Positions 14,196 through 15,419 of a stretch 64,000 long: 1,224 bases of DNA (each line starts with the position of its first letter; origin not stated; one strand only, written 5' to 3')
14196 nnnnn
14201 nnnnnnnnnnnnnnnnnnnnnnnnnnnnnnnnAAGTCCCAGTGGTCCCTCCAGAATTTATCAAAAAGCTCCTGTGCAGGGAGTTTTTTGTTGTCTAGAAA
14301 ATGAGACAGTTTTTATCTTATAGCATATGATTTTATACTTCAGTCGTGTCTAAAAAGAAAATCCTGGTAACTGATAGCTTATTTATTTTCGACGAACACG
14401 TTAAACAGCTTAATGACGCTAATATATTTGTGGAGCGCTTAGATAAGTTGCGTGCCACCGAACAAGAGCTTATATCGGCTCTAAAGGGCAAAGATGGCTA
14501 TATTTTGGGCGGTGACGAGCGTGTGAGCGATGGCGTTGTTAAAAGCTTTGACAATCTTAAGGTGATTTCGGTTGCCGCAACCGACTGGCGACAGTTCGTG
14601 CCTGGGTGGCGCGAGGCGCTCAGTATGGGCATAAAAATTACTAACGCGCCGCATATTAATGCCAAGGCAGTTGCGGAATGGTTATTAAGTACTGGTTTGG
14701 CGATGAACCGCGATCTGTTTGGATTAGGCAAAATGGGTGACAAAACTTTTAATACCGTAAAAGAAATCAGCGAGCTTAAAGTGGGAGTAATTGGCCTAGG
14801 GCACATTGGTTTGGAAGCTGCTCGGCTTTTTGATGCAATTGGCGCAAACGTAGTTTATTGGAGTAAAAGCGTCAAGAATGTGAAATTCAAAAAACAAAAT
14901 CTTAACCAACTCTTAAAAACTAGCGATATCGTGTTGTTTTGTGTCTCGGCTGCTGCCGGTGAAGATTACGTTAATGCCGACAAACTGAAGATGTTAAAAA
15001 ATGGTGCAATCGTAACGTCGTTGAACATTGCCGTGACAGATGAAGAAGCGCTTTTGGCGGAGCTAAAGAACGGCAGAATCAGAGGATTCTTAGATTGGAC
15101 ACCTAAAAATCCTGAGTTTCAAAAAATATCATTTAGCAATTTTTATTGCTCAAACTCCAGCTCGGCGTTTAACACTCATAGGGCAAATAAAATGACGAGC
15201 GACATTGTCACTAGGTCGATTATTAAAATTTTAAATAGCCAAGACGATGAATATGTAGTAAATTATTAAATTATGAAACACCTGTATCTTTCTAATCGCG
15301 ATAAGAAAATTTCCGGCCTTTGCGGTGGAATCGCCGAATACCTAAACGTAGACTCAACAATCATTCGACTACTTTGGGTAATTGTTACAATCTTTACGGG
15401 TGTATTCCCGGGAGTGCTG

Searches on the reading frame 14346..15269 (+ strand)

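Call 65: search_protein_families(library=pfam, proteins=[window:14346-15269:+], max_evalue=0.001)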
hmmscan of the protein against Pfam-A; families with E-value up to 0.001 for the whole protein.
window:14346-15269:+ (307 aa): 4 families
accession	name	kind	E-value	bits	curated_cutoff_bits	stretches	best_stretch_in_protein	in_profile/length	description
PF02826.25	2-Hacid_dh_C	-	6.9e-21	74.8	25.1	1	133-256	26-158/178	D-isomer specific 2-hydroxyacid dehydrogenase, NAD binding domain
PF00389.36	2-Hacid_dh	-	1e-08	35.4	24.6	1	7-306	2-134/134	D-isomer specific 2-hydroxyacid dehydrogenase, catalytic domain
PF03446.21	NAD_binding_2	-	0.00014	22.3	21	1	145-245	1-112/161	NAD binding domain of 6-phosphogluconate dehydrogenase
PF01262.27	AlaDh_PNT_C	-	0.00039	20.4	23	0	136-186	21-86/214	Alanine dehydrogenase/PNT, C-terminal domain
